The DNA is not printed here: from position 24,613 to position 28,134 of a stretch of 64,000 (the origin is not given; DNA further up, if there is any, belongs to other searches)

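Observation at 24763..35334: A B12-dependent self-sufficient reductive dehalogenase is the last gene of a form-II CODH-like molybdo-hydroxylase operon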

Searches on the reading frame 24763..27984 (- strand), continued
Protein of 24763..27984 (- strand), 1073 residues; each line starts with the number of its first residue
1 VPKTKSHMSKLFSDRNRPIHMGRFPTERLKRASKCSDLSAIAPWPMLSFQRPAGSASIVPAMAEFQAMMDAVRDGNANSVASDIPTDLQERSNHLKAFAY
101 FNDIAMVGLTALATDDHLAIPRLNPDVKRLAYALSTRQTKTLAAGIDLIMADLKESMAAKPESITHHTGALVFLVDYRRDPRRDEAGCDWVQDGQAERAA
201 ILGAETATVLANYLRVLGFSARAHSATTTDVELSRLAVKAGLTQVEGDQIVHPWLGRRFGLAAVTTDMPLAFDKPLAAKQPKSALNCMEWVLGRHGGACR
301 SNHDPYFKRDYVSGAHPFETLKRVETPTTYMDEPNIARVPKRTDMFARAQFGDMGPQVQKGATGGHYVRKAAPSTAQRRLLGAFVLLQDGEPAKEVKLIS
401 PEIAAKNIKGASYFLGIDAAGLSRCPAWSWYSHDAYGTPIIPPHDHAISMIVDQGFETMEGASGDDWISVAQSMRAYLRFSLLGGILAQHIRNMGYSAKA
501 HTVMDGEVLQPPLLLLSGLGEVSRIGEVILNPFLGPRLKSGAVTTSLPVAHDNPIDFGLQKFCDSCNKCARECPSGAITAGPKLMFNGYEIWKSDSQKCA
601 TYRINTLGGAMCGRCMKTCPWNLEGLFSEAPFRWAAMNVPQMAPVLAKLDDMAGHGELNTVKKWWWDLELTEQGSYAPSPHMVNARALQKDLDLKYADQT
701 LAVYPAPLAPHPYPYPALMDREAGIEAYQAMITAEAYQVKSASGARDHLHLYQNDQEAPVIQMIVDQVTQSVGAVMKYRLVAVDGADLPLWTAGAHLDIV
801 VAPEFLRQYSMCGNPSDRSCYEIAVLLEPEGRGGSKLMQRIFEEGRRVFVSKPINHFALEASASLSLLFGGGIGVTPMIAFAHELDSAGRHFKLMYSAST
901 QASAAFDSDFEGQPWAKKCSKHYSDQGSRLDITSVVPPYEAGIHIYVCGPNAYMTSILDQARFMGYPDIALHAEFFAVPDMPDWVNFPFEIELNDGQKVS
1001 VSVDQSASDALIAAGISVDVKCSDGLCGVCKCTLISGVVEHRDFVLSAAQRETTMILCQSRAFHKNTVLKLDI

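Call 11: find_related_loci(query=A1, collection=genome_contigs, flank=10000)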
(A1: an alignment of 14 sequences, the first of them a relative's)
Query A1 (1066 aa) in genome_contigs; peptide patterns used: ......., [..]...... (x = any residue, [..] = any of these).
599 stretches matched a pattern (row limit reached: there are more); 586 encode a relative of the query (tblastn E <= 1e-3); the best 80 are kept; 80 distinct loci.
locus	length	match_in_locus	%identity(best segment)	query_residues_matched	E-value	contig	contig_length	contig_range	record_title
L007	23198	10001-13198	80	1-1066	0e+0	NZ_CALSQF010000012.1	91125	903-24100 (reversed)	MAG: uncultured Planktomarina sp. isolate K_MB221_1 contig_21576_K_MB221, whole genome shotgun sequence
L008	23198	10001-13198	80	1-1066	0e+0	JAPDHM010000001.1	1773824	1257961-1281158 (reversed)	Rhodobacteraceae bacterium IMCC1909 IMCC1909_1, whole genome shotgun sequence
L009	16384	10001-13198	80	1-1066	0e+0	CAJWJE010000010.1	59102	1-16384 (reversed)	MAG TPA_asm: uncultured Rhodobacteraceae bacterium isolate ERR598965_bin.156_MetaBAT_v2.12.1_MAG genome assembly, contig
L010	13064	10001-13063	80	1-1021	0e+0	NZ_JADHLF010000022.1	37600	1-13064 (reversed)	MAG: Planktomarina sp. isolate BS301-5m-G9 BS301-5m-C1192, whole genome shotgun sequence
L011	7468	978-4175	76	1-1066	0e+0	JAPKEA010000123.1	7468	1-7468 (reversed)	MAG: Planktomarina sp. isolate ANT-104 NODE_2615_length_7468_cov_3.757993, whole genome shotgun sequence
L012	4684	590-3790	65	3-1066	0e+0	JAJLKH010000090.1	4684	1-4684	MAG: Rhodobacterales bacterium isolate PE-1-60 k141_1342996, whole genome shotgun sequence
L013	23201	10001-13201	63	3-1066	0e+0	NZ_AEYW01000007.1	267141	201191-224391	Ruegeria conchae strain TW15 contig00007, whole genome shotgun sequence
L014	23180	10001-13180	64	3-1066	0e+0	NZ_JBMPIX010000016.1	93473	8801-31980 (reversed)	Primorskyibacter sp. 2E233 NODE_16_length_93473_cov_160.611996, whole genome shotgun sequence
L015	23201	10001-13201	64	3-1066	0e+0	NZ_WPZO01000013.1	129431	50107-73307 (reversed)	Ruegeria arenilitoris strain HKCCD9148 NODE_13, whole genome shotgun sequence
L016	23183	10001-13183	65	2-1066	0e+0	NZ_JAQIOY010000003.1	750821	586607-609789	Thalassococcus lentus strain KCTC 32084 YCS.24_ctg003, whole genome shotgun sequence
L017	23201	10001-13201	64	3-1066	0e+0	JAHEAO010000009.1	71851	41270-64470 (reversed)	MAG: Rhodobacteraceae bacterium isolate Ww113 NODE_501_length_71851_cov_16.184135, whole genome shotgun sequence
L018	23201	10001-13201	64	3-1066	0e+0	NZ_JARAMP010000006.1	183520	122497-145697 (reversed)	Seohaeicola sp. 4SK31 NODE_6_length_183520_cov_96.099424, whole genome shotgun sequence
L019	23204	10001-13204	64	2-1066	0e+0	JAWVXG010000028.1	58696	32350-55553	MAG: Paracoccaceae bacterium isolate HN13.bin.2 k141_1246771_length_58696_cov_20.7563, whole genome shotgun sequence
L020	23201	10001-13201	63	3-1066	0e+0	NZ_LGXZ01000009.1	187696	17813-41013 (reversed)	Ruegeria sp. 6PALISEP08 PM05_009, whole genome shotgun sequence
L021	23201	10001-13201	64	3-1066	0e+0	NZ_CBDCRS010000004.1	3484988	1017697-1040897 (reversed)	MAG: Ruegeria sp. isolate c43233fd-adea-493b-8018-945d5526f0f6 contig_4, whole genome shotgun sequence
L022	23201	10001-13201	63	3-1066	0e+0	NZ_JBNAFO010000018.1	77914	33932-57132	Ruegeria profundi strain S382 Scaffold18, whole genome shotgun sequence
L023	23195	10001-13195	63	1-1066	0e+0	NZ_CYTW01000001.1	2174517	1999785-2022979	Shimia thalassica strain CECT 7735, whole genome shotgun sequence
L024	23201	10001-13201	63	3-1066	0e+0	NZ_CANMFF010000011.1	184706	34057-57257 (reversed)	Uncultured Ruegeria sp. isolate 4-22.fasta NODE_11, whole genome shotgun sequence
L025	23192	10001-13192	64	3-1066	0e+0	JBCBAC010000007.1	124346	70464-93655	MAG: Pseudomonadota bacterium isolate J06570_6 NODE_14_length_124346_cov_78.896911, whole genome shotgun sequence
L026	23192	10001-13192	64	3-1066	0e+0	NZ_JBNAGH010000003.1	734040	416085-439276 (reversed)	Dinoroseobacter sp. S76 SS76_Dinoroseobacter_shibae_Scaffold3, whole genome shotgun sequence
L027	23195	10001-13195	65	3-1066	0e+0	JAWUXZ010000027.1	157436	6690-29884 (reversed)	MAG: Dinoroseobacter sp. isolate HBSea_ice_MAG750 BAT.750_574195_flag=1_multi=10.0000_len=157436, whole genome shotgun s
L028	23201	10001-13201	63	3-1066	0e+0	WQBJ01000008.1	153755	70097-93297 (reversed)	Ruegeria atlantica strain HKCCD9103 NODE_8, whole genome shotgun sequence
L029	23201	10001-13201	63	3-1066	0e+0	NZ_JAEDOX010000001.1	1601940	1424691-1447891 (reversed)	Ruegeria sp. HKCCSA071 NODE_1_cov_84.4954, whole genome shotgun sequence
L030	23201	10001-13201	63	3-1066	0e+0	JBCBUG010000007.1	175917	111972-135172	MAG: Pseudomonadota bacterium isolate J06640_10 k141_202039_length_175917_cov_50.7255, whole genome shotgun sequence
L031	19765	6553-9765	63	1-1066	0e+0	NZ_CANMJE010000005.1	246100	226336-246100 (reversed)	Uncultured Shimia sp. isolate 4-924.fasta NODE_5, whole genome shotgun sequence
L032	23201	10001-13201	63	3-1066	0e+0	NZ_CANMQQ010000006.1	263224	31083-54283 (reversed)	Uncultured Ruegeria sp. isolate 2-58.fasta NODE_6, whole genome shotgun sequence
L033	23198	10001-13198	63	3-1066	0e+0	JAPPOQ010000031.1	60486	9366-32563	MAG: Ahrensia sp. isolate SB9154_S3_bin_1 NODE_55_length_60486_cov_25.6269, whole genome shotgun sequence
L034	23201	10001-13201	63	3-1066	0e+0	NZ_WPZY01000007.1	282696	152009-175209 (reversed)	Ruegeria sp. HKCCD8929 NODE_7, whole genome shotgun sequence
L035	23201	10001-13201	63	3-1066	0e+0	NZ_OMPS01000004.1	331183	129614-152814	Ruegeria sp. EL01 isolate Ruegeria sp. strain EL01, whole genome shotgun sequence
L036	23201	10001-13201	63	3-1066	0e+0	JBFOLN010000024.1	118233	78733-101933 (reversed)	MAG: Ruegeria sp. isolate E16Bin-7-5-2 c_000000005955, whole genome shotgun sequence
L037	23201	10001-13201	63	3-1066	0e+0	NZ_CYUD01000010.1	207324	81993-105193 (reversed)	Ruegeria denitrificans strain CECT 5091, whole genome shotgun sequence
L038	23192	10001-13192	62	3-1066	0e+0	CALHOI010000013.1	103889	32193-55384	MAG: uncultured Granulosicoccaceae bacterium isolate R2_Bin_METABAT__97_1 genome assembly, contig: c_000000402491, whole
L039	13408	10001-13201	63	3-1066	0e+0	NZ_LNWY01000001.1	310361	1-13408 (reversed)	Tritonibacter mobilis strain NBRC101030 contig_1, whole genome shotgun sequence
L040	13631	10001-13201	63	3-1066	0e+0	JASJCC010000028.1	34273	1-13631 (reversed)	MAG: Paracoccaceae bacterium isolate MO_135.B7 MO_135.c_522, whole genome shotgun sequence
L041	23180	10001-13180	64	3-1066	0e+0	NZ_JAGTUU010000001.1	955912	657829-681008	Thetidibacter halocola strain KMU-90 contig1, whole genome shotgun sequence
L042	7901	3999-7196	63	3-1066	0e+0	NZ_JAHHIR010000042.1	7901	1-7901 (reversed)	Epibacterium ulvae strain 4A10 4A10_2_S2_L001_R1_001_(paired)_contig_41, whole genome shotgun sequence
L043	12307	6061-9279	63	1-1066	0e+0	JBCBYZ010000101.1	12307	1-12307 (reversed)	MAG: Pseudomonadota bacterium isolate P01_A01_bin.102 k141_106719_length_12307_cov_23.3175, whole genome shotgun sequenc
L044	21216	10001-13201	64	3-1066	0e+0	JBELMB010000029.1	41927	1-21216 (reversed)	MAG: Sagittula sp. isolate REMEI172_ass_metaspades_bin.10 NODE_566_length_41927_cov_7.922574, whole genome shotgun seque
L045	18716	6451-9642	63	2-1066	0e+0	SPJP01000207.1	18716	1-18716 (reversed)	MAG: Rhodobacteraceae bacterium isolate BinT2.007 contig_45, whole genome shotgun sequence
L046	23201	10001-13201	62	3-1066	0e+0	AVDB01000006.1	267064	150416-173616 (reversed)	Rhodobacteraceae bacterium HIMB11 HIMB11_contig17.6, whole genome shotgun sequence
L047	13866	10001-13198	62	3-1066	0e+0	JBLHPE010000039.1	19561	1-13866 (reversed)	MAG: Ascidiaceihabitans sp. isolate 3300055726_10 Ga0535650_0003857, whole genome shotgun sequence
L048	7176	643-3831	63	1-1066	0e+0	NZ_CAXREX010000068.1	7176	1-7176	MAG: Nioella sp. isolate CJ05B_2.54_sub k141_241531, whole genome shotgun sequence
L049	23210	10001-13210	62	3-1066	0e+0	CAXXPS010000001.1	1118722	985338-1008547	MAG: Rhizobiaceae bacterium isolate 111dee74-41c5-48c8-97b9-1bdf9f66f5c5 genome assembly, contig: contig_1, whole genome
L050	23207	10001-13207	63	3-1066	0e+0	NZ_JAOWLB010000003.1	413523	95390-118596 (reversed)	Ruegeria aquimaris strain XHP0148 NODE_3_length_413523_cov_109.164551, whole genome shotgun sequence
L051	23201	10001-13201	64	3-1066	0e+0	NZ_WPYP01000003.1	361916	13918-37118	Ruegeria arenilitoris strain HKCCD9208 NODE_3, whole genome shotgun sequence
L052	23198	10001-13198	63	3-1066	0e+0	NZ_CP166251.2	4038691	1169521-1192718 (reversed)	Sulfitobacter sp. JB4-11 chromosome, complete genome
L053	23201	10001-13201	63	3-1066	0e+0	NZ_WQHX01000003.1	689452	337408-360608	Ruegeria arenilitoris strain HKCCC1153 NODE_3, whole genome shotgun sequence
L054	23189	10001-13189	63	3-1066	0e+0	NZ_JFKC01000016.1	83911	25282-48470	Marivita geojedonensis strain DPG-138 contig16, whole genome shotgun sequence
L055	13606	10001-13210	62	3-1066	0e+0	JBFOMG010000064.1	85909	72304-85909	MAG: Rhizobiaceae bacterium isolate E07Bin-6-1 c_000000000064, whole genome shotgun sequence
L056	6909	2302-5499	61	3-1066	0e+0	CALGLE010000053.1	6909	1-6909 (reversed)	MAG: uncultured Granulosicoccaceae bacterium isolate R2_Bin_Bin_3_sub_1 genome assembly, contig: c_000001311294, whole g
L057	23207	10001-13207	63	3-1066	0e+0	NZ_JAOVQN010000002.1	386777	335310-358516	Ruegeria marisflavi strain WL0004 NODE_2_length_386777_cov_126.497264, whole genome shotgun sequence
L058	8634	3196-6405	62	3-1066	0e+0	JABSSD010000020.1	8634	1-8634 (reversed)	MAG: Rhodobacteraceae bacterium isolate DT_103 DT-Rhodobacteraceae-4_scaffold_20, whole genome shotgun sequence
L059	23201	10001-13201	62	3-1066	0e+0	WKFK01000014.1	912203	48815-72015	MAG: Rhodobacteraceae bacterium isolate MAG5 k99_55525, whole genome shotgun sequence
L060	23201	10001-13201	62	3-1066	0e+0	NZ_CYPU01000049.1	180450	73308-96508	Ruegeria atlantica strain CECT 4292, whole genome shotgun sequence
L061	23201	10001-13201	62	3-1066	0e+0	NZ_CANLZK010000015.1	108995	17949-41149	Ruegeria atlantica isolate 4-128.fasta NODE_15, whole genome shotgun sequence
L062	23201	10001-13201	63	3-1066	0e+0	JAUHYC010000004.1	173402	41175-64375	MAG: Alphaproteobacteria bacterium isolate 3_bin.36 NODE_171_length_173402_cov_5.902675, whole genome shotgun sequence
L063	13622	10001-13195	61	3-1066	0e+0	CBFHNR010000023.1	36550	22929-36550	MAG: uncultured Rhodobacteraceae bacterium isolate AGTU_68_bin_17_strict genome assembly, contig: AGTU_68_bin_17_strict_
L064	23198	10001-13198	64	3-1066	0e+0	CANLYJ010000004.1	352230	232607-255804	uncultured Rhodobacteraceae bacterium isolate 356.fasta genome assembly, contig: NODE_4, whole genome shotgun sequence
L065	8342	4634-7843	62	3-1066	0e+0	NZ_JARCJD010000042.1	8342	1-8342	Phaeobacter sp. QD34_24 QD34_24_contig_42, whole genome shotgun sequence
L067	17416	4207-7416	62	3-1066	0e+0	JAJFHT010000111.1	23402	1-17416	MAG: Hyphomicrobiales bacterium isolate OFTM20 OFTM20_110, whole genome shotgun sequence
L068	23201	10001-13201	61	3-1066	0e+0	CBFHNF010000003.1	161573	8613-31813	MAG: uncultured Rhodobacteraceae bacterium isolate AGTU_72_bin_5_indper genome assembly, contig: AGTU_72_bin_5_indper_c3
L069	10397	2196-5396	62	3-1066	0e+0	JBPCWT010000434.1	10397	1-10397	MAG: Ruegeria sp. isolate MAG_seacave_117 S1Ck127_8132784, whole genome shotgun sequence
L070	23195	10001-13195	62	3-1066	0e+0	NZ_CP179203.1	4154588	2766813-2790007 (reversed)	Pseudopelagicola sp. nBUS_19 chromosome, complete genome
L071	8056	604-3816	63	1-1066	0e+0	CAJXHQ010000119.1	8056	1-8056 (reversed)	MAG TPA_asm: uncultured Rhodobacteraceae bacterium isolate SRR3646399_bin.4_MetaBAT_v2.12.1_MAG genome assembly, contig:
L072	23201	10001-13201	62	3-1066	0e+0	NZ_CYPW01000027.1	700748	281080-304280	Shimia marina strain CECT 7688, whole genome shotgun sequence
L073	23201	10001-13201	63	3-1066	0e+0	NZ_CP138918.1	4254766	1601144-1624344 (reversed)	Thalassobius sp. MITS945101 chromosome, complete genome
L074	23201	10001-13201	63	3-1066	0e+0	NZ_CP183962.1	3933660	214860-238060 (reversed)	Arenibacterium sp. LLYu02 chromosome, complete genome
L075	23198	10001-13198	62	3-1066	0e+0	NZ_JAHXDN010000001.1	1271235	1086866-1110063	Roseobacter insulae strain YSTF-M11 1, whole genome shotgun sequence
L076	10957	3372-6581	62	1-1066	0e+0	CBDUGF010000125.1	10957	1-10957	MAG TPA_asm: uncultured Rhodobacterales bacterium isolate SRR22808127_concoct_76 genome assembly, contig: ERZ25043441.34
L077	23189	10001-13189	63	3-1066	0e+0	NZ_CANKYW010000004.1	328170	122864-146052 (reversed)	Uncultured Marivita sp. isolate 3-2007-G.fasta NODE_4, whole genome shotgun sequence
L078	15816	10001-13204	62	1-1066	0e+0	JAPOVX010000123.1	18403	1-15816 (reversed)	MAG: Rhodobacteraceae bacterium isolate COS2_bin_10 NODE_938_length_18403_cov_8.07325, whole genome shotgun sequence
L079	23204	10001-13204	62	1-1066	0e+0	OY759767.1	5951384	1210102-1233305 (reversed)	MAG: Paracoccaceae bacterium isolate 316162c6-927f-40e2-b83c-ebe45102abf5 genome assembly, chromosome: 1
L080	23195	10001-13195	61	3-1066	0e+0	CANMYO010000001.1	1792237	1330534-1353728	uncultured Rhodobacteraceae bacterium isolate 2-466.fasta genome assembly, contig: NODE_1, whole genome shotgun sequence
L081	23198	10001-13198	60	3-1065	0e+0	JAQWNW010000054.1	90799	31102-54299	MAG: Paracoccaceae bacterium isolate cluster2_bin.19 k141_3272247, whole genome shotgun sequence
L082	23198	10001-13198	63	3-1066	0e+0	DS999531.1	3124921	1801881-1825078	Rhodobacteraceae bacterium KLH11 scf_1108856220445 genomic scaffold, whole genome shotgun sequence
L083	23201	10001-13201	63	3-1066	0e+0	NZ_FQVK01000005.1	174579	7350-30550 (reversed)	Ruegeria intermedia strain DSM 29341, whole genome shotgun sequence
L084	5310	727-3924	62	3-1066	0e+0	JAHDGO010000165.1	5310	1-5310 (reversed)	MAG: Yoonia sp. isolate MAG-48 ND_7721, whole genome shotgun sequence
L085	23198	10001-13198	63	4-1066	0e+0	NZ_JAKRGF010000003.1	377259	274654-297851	Thalassobius sp. Cn5-15 NODE_3_length_377259_cov_60.138283, whole genome shotgun sequence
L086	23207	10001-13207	61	3-1066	0e+0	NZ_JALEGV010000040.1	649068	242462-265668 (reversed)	MAG: Oricola sp. isolate HH_bin22 k97_157284, whole genome shotgun sequence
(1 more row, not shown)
